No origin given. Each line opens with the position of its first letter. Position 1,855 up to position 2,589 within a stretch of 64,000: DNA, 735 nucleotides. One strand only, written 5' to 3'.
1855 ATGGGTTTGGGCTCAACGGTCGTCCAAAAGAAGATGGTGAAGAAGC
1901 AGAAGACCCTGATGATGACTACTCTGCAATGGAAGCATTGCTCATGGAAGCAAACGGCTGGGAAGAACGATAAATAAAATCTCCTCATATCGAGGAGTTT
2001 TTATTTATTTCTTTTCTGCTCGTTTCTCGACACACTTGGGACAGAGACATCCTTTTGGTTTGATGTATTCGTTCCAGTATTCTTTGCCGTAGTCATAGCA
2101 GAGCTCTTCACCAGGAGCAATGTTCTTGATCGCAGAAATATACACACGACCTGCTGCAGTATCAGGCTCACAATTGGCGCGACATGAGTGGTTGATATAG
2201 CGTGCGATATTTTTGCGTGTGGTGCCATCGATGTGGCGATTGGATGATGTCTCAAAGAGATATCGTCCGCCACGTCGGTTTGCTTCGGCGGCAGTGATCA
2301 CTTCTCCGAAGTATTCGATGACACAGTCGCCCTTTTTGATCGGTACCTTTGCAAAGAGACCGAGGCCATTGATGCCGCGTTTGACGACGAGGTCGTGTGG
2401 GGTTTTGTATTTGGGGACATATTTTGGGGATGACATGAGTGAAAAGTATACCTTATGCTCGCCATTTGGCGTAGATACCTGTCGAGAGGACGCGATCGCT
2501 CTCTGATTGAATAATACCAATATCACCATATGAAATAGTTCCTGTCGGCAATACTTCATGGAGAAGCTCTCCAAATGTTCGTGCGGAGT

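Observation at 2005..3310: SET-domain methyltransferase gene co-operonic with an RlmI-like rRNA methyltransferase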

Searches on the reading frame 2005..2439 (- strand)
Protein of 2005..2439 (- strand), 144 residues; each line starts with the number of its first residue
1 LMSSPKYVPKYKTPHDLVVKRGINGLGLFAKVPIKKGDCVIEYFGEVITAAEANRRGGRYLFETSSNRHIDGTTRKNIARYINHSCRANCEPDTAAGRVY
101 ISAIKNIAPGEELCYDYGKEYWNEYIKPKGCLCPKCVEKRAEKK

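Call 3: search_protein_families(library=pfam, proteins=[window:2005-2439:-], max_evalue=0.01)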
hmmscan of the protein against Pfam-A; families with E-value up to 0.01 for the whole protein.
window:2005-2439:- (144 aa): 2 families
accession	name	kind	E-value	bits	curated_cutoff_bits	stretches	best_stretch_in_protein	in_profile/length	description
PF00856.33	SET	-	6.6e-24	84.8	22.4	1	25-118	1-105/105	SET domain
PF21549.2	PRDM2_PR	-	0.00026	21.2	27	1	27-125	14-120/123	PR domain zinc finger protein 2, PR domain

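Call 4: search_protein_families(library=ncbifam, proteins=[window:2005-2439:-], max_evalue=0.01)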
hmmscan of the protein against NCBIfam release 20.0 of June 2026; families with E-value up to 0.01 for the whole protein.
window:2005-2439:- (144 aa): 1 family
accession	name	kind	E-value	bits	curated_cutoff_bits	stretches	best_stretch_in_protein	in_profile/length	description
NF043024.1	T4SS_AnkI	equivalog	1.3e-08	34.1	550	1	21-122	31-143/439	Dot/Icm T4SS effector AnkI/LegAS4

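Call 7: find_homologous_proteins(query=window:2005-2439:-)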
Query window:2005-2439:- (144 aa): 3447 proteins with E <= 0.001 among 3458 candidates; the best 120 are listed.
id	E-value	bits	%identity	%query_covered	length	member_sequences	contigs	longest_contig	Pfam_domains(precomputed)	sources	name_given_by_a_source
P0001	1.5e-93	329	99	99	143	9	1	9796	PF00856.34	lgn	-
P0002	2.0e-87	309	94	97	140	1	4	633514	PF00856.34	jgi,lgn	jgi:SET domain-containing protein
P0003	9.0e-84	297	92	97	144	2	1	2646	PF00856.34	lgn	-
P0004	2.9e-83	295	91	97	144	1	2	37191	PF00856.34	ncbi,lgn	-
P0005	9.3e-82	290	91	97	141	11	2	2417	PF00856.34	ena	-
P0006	1.7e-81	289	91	97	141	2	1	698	PF00856.34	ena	-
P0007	1.4e-79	283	86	97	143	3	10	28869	PF00856.34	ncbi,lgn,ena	-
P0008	5.0e-79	282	84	98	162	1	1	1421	PF00856.34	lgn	-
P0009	8.5e-78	278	86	96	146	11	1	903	PF00856.34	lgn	-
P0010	1.9e-77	276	86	97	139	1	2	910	PF00856.34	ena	-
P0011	3.3e-77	276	87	93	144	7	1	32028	PF00856.34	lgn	-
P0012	5.0e-74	265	81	99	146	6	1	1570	PF00856.34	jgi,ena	-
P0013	5.9e-72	259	78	99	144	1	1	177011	PF00856.34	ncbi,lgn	-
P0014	2.3e-71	257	77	99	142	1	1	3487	PF00856.34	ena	-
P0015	2.9e-71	256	77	99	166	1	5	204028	PF00856.34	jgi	jgi:uncharacterized protein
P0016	3.1e-71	256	81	94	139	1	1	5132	PF00856.34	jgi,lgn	jgi:SET domain-containing protein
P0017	1.7e-70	254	78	97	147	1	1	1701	PF00856.34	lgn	-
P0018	3.3e-70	253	77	98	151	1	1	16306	PF00856.34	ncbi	-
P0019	3.7e-70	253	78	97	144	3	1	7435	PF00856.34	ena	-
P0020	4.7e-70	252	78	95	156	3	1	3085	PF00856.34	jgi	jgi:SET domain-containing protein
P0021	1.4e-69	251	78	97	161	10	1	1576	PF00856.34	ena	-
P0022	2.0e-69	250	81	96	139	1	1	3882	PF00856.34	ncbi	-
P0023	2.0e-69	250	78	97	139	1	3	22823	PF00856.34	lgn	-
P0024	4.4e-69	249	78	95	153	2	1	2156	PF00856.34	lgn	-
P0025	5.4e-69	249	76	98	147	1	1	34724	PF00856.34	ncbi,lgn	-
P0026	3.6e-67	243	78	92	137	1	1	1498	PF00856.34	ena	-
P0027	3.8e-67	243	73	97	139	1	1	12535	PF00856.34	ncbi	-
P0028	5.8e-67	242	75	97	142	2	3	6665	PF00856.34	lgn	-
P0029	7.2e-67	242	74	99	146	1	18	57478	PF00856.34,PF21549.3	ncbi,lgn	-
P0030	1.5e-66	241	71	97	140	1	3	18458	PF00856.34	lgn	-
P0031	4.1e-66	240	74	97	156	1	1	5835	PF00856.34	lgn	-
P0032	1.1e-65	238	73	98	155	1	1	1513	PF00856.34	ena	-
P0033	2.0e-65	237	74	95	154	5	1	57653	PF00856.34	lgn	-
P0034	5.7e-65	236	73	96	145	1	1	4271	PF00856.34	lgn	-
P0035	7.1e-65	236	73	99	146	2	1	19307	PF00856.34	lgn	-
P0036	7.7e-65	235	72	96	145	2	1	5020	PF00856.34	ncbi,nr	ncbi:SET domain-containing protein-lysine N-methyltransferase [Candidatus Nomurabacteria bacterium]|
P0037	1.5e-64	234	71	99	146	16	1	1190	PF00856.34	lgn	-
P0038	5.8e-64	233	73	94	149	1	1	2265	PF00856.34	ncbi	-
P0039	1.1e-63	232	71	97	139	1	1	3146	PF00856.34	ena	-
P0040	1.7e-63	231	70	98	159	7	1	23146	PF00856.34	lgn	-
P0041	2.5e-63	231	71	99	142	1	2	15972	PF00856.34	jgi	jgi:uncharacterized protein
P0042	4.8e-63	230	69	98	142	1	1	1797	PF00856.34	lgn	-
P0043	1.3e-62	228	70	99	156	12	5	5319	PF00856.34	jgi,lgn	jgi:SET domain-containing protein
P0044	2.7e-62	227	71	94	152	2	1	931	PF00856.34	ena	-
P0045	2.8e-62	227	69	99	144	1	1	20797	PF00856.34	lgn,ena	-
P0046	3.9e-62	227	73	92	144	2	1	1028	PF00856.34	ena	-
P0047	4.1e-62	227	71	97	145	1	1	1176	PF00856.34,PF21549.3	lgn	-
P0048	5.7e-62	226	71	97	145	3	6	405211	PF00856.34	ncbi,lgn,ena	-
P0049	7.4e-62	226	69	99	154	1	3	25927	PF00856.34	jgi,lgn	jgi:SET domain-containing protein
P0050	1.1e-61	225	70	99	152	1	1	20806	PF00856.34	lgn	-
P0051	3.0e-61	224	72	93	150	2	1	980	PF00856.34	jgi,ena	-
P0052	5.5e-61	223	69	97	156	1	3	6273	PF00856.34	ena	-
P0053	5.5e-61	223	70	98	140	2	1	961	PF00856.34,PF21549.3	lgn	-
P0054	6.0e-61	223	69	100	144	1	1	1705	PF00856.34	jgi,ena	jgi:hypothetical protein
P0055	7.4e-61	223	70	96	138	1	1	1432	PF00856.34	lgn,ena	-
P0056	9.3e-61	222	71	94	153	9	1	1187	PF00856.34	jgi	jgi:SET domain-containing protein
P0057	1.1e-60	222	69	96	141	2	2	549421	PF00856.34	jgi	jgi:uncharacterized protein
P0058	1.3e-60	222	71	94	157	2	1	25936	PF00856.34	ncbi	-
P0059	2.7e-60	221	70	96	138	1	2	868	PF00856.34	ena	-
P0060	3.2e-60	220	69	96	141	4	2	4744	PF00856.34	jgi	jgi:uncharacterized protein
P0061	4.1e-60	220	71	95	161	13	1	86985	PF00856.34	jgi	jgi:SET domain-containing protein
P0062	1.9e-59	218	69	95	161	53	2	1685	PF00856.34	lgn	-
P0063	7.2e-59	216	74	87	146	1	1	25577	PF00856.34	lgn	-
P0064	9.6e-59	216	66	99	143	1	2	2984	PF00856.34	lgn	-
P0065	3.4e-58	214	66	92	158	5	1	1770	PF00856.34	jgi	jgi:SET domain-containing protein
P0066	3.2e-57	211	67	94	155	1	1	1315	PF00856.34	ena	-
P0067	8.5e-57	209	66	97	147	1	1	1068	PF00856.34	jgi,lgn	jgi:SET domain-containing protein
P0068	2.6e-56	208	71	86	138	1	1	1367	PF00856.34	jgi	jgi:uncharacterized protein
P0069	6.2e-56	207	67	90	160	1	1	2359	PF00856.34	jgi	-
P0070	8.4e-56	206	66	92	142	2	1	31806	PF00856.34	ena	-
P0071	8.9e-56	206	63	99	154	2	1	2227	PF00856.34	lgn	-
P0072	1.2e-55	206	65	96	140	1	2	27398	PF00856.34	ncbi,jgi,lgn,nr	ncbi:MAG: protein containing domain [Candidatus Nomurabacteria bacterium]|jgi:SET domain-containing 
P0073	1.6e-55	205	65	96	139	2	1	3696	PF00856.34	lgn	-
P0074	1.7e-55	205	65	99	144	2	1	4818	PF00856.34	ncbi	-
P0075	1.8e-55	205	65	99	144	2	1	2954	PF00856.34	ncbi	-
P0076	3.3e-55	204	71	86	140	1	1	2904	PF00856.34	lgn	-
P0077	4.2e-55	204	64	97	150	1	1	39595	PF00856.34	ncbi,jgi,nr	ncbi:MAG TPA: SET domain-containing protein [Candidatus Paceibacterota bacterium]|jgi:SET domain-con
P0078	1.3e-54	202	68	89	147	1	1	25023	PF00856.34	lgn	-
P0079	1.4e-54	202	69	82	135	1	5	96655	PF00856.34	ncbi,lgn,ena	-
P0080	1.7e-54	202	70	86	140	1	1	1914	PF00856.34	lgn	-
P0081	2.8e-54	201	64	97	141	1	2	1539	PF00856.34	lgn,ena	-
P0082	3.5e-54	201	64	98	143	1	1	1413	PF00856.34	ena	-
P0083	7.7e-54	200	67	81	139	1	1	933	PF00856.34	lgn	-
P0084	8.8e-54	200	63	94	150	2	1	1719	PF00856.34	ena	-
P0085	9.9e-54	199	64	95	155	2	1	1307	PF00856.34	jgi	jgi:SET domain-containing protein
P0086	1.2e-53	199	72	85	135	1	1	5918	PF00856.34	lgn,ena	-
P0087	1.9e-53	198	65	92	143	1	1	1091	PF00856.34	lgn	-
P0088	2.4e-53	198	67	87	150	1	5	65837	PF00856.34,PF21549.3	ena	-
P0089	7.3e-53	197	70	88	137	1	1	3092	PF00856.34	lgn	-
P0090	7.4e-53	197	62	97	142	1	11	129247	PF00856.34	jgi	jgi:SET domain-containing protein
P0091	8.2e-53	196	62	99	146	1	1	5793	PF00856.34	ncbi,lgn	-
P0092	2.7e-52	195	61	96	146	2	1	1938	PF00856.34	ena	-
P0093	3.8e-52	194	68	87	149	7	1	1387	PF00856.34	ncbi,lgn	-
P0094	3.9e-52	194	69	87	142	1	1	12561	PF00856.34,PF21549.3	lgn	-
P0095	5.4e-52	194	63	92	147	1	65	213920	PF00856.34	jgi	jgi:SET domain-containing protein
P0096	5.5e-52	194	67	88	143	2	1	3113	PF00856.34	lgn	-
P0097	8.0e-52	193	63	92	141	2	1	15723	PF00856.34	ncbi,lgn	-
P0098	1.2e-51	193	63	94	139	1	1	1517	PF00856.34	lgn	-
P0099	1.7e-51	192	67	88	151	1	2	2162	PF00856.34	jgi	jgi:uncharacterized protein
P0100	2.4e-51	192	63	94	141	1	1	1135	PF00856.34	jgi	jgi:SET domain-containing protein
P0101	8.5e-51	190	64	95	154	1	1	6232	PF00856.34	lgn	-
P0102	9.5e-51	190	61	97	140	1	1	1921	PF00856.34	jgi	jgi:SET domain-containing protein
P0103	1.1e-50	190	69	87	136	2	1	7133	PF00856.34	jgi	-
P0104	1.7e-50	189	59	97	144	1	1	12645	PF00856.34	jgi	jgi:SET domain-containing protein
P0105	7.1e-50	187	68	85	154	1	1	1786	PF00856.34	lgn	-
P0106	8.0e-50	187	60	92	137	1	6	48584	PF00856.34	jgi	jgi:SET domain-containing protein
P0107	1.1e-49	186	60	97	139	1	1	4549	PF00856.34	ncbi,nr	ncbi:MAG TPA: SET domain-containing protein [Candidatus Paceibacterota bacterium]|nr:SET domain-cont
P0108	1.6e-49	186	65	89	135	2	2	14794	PF00856.34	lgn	-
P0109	1.9e-49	186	63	89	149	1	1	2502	PF00856.34,PF21549.3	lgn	-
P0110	3.0e-49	185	59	98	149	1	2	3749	PF00856.34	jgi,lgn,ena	jgi:SET domain-containing protein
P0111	4.9e-49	184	66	88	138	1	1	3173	PF00856.34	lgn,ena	-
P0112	5.0e-49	184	67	84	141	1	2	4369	PF00856.34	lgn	-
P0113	7.5e-49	184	64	89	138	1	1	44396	PF00856.34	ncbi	-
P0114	1.0e-48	183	63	89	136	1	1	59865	PF00856.34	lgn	-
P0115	1.1e-48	183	64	88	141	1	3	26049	PF00856.34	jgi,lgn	jgi:uncharacterized protein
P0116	1.2e-48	183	62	88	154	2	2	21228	PF00856.34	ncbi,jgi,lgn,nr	ncbi:SET domain-containing protein [Candidatus Nomurabacteria bacterium]|nr:SET domain-containing pr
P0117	1.3e-48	183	65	88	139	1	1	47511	PF00856.34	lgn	-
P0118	1.4e-48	183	63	88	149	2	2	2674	PF00856.34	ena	-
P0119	1.8e-48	182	64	89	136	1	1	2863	PF00856.34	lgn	-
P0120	2.2e-48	182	62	90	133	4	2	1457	PF00856.34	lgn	-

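Call 10: find_related_loci(query=A1, collection=genome_contigs, flank=5000)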
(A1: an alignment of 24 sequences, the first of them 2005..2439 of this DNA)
Query A1 (144 aa) in genome_contigs; peptide patterns used: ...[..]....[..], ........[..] (x = any residue, [..] = any of these).
600 stretches matched a pattern (row limit reached: there are more); 588 encode a relative of the query (tblastn E <= 1e-3); the best 80 are kept; 80 distinct loci.
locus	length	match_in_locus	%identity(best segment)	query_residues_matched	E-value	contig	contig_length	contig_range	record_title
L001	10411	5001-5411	92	2-138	6e-84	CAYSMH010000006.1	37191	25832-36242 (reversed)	MAG TPA_asm: uncultured Candidatus Saccharibacteria bacterium isolate SRP286056_co3_445 genome assembly, contig: NODE_76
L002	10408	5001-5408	90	5-140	6e-81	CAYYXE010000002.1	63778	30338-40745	MAG TPA_asm: uncultured Candidatus Saccharibacteria bacterium isolate SRP133034_co1_65 genome assembly, contig: NODE_239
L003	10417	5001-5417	86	2-140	1e-80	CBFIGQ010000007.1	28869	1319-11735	MAG: Minisyncoccia bacterium isolate Co_bin_773_orig genome assembly, contig: Co_bin_773_orig_Co_c_000000528246, whole g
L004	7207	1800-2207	82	4-139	3e-75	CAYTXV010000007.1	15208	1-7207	MAG TPA_asm: uncultured Candidatus Saccharibacteria bacterium isolate SRP296810_co1_172 genome assembly, contig: NODE_42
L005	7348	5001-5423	80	4-144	9e-75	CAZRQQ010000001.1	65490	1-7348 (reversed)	MAG TPA_asm: uncultured Candidatus Saccharibacteria bacterium isolate SRP133034_co1_23 genome assembly, contig: NODE_227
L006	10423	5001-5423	76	4-144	3e-71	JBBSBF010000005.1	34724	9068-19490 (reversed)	MAG: Candidatus Paceibacteria bacterium isolate La6_metabat2.104 La6_metabat2.104_K_2831521_L_34724_cov_12.0048, whole g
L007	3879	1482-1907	74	3-144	2e-69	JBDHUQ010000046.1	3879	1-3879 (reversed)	MAG: Candidatus Paceibacteria bacterium isolate AS-MESO-OLR.234 NODE_94482_length_3879_cov_5.089953, whole genome shotgu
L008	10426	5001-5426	73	3-144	3e-67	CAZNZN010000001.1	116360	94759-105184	MAG TPA_asm: uncultured Candidatus Saccharibacteria bacterium isolate SRP135725_co1_383 genome assembly, contig: NODE_75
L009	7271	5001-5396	74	8-139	2e-66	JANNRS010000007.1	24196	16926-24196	MAG: Candidatus Paceibacterota bacterium isolate SOY_31_metabat_326 SOY_31_k141_3291462, whole genome shotgun sequence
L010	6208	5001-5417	71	2-140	1e-66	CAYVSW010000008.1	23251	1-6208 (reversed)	MAG TPA_asm: uncultured Candidatus Saccharibacteria bacterium isolate SRP219642_co7_46 genome assembly, contig: NODE_307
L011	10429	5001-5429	69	2-144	7e-66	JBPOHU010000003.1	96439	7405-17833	MAG: Candidatus Nomurabacteria bacterium isolate MAG_26 c_000000384647, whole genome shotgun sequence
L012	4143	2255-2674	69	1-140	8e-65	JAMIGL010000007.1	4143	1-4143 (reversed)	MAG: Candidatus Paceibacterota bacterium isolate UR_AS_metabat.84 k201_322593, whole genome shotgun sequence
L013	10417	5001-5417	71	2-140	1e-64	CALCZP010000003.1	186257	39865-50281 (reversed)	MAG TPA_asm: uncultured bacterium isolate SRR6231138_bin.7_CONCOCT_v1.1_MAG genome assembly, contig: ERZ650240.3, whole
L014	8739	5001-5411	71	8-144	6e-63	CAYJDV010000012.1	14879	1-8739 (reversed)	MAG TPA_asm: uncultured Candidatus Saccharibacteria bacterium isolate ERP123247_co1_29 genome assembly, contig: NODE_251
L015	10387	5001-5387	74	11-139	5e-62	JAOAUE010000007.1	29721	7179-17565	MAG: Candidatus Paceibacterota bacterium isolate AF21_PE0_T2_S1_39_14 T2_S1_1335_length_29721_cov_8, whole genome shotgu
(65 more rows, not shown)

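Call 13: search_solved_structures(query=window:2005-2439:-, max_evalue=0.001, show_alignments=2)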
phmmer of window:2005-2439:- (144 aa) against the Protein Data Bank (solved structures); distinct sequences matched with E-value up to 0.001: 126 (the best 60 are shown).
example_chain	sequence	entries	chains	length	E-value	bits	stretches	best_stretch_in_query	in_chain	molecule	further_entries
5f59_A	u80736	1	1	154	2.2e-17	66.8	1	18-127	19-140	Histone-lysine N-methyltransferase 2C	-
5f6k_C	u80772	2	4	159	2.4e-17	66.6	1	18-127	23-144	Histone-lysine N-methyltransferase 2C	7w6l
6kiw_K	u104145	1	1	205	5.3e-17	65.5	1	18-127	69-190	Histone-lysine N-methyltransferase 2C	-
6chg_C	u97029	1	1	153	5.4e-15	59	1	18-134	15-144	Histone-lysine N-methyltransferase, H3 lysine-4 specific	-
4z4p_A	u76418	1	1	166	9.8e-15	58.1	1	19-124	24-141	Histone-lysine N-methyltransferase 2D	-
7u5v_A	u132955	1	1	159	2.4e-14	56.9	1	20-136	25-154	Histone-lysine N-methyltransferase 2A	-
6ugm_M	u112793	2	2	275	3.6e-14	56.3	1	11-134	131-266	Histone-lysine N-methyltransferase, H3 lysine-4 specific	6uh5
2w5y_A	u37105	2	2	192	4.9e-14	55.9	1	18-135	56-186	HISTONE-LYSINE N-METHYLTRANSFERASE HRX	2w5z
6bx3_E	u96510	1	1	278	5.8e-14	55.6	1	17-133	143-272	Histone-lysine N-methyltransferase, H3 lysine-4 specific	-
6kiu_K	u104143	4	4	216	6.6e-14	55.5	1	18-123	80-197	Histone-lysine N-methyltransferase 2A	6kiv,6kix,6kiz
7ud5_K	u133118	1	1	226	7.5e-14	55.3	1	18-123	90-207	cDNA FLJ56846, highly similar to Zinc finger protein HRX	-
6ven_N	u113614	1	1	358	1.1e-13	54.7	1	17-136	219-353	Histone-lysine N-methyltransferase, H3 lysine-4 specific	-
7w67_C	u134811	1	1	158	1.9e-13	53.9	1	18-136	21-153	Histone-lysine N-methyltransferase 2A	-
7w6a_C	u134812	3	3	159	2e-13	53.9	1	18-136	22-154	Histone-lysine N-methyltransferase 2A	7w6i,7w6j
5f5e_A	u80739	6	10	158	2.4e-13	53.7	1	18-136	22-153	Histone-lysine N-methyltransferase 2A | Histone-lysine N-methyltransferase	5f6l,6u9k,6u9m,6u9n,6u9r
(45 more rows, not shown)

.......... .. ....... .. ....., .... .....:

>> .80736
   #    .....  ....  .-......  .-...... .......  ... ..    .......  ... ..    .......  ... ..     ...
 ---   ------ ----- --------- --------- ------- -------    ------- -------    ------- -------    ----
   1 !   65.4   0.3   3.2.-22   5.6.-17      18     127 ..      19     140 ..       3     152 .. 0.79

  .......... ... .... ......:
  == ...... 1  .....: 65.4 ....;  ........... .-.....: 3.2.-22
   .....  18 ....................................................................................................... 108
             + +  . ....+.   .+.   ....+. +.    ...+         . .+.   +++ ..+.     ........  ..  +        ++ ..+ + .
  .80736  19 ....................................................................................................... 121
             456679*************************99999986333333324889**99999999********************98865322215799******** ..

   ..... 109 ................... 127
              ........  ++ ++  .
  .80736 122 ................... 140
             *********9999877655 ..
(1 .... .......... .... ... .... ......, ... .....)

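Call 25: predict_structure(alignment_id=A1)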
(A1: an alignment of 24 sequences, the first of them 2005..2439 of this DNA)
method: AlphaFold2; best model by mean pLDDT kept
length: 144 residues; sequences in the alignment: 24
mean_pLDDT: 76.3   pTM: 0.70
mean pLDDT of the five models: 76.3, 72.4, 72.3, 70.7, 60.2
residues with pLDDT >= 90: 34; 70-90: 65; 50-70: 39; < 50: 6
segments of 3 or more residues with pLDDT < 50: 1-3
pLDDT, mean of each block of 10 residues (from residue 1): 67 91 86 94 74 68 66 69 84 78 94 78 51 73 71
secondary structure, 60 per line:
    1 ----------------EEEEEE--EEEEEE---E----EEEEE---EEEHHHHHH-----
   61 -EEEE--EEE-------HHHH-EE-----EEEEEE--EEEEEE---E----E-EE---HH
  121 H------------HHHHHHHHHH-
elements in order: E17-22 E25-30 E39-43 E47-49 H50-55 E62-65 E68-70 H78-81 E90-95 E98-103 H134-143

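Call 27: search_protein_representatives(protein=window:2005-2436:-)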
Query: 143 residues. Proteins with E-value up to 0.001 (for the whole library): 9975; up to 1e-10: 1081; up to 1e-30: 33. The best 150 are listed.
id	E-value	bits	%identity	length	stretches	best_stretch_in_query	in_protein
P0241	3.5e-81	286.8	55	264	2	14-140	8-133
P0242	5.3e-47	175.9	63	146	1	16-143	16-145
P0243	6.2e-41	156.2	55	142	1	12-140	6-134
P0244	2.0e-39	151.3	59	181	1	23-140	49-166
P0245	7.1e-38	146.3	51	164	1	8-141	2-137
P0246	1.4e-37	145.3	54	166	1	17-139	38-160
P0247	4.6e-37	143.6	58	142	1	5-136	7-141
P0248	6.1e-37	143.2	53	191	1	14-138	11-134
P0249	4.8e-36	140.3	55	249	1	16-139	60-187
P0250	7.5e-36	139.7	51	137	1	11-141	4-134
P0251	1.7e-35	138.6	55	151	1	10-141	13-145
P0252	2.3e-35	138.1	51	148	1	14-142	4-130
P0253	2.6e-35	137.9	56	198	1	17-133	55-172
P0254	2.7e-35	137.9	49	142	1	15-142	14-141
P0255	2.9e-35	137.8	52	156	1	12-136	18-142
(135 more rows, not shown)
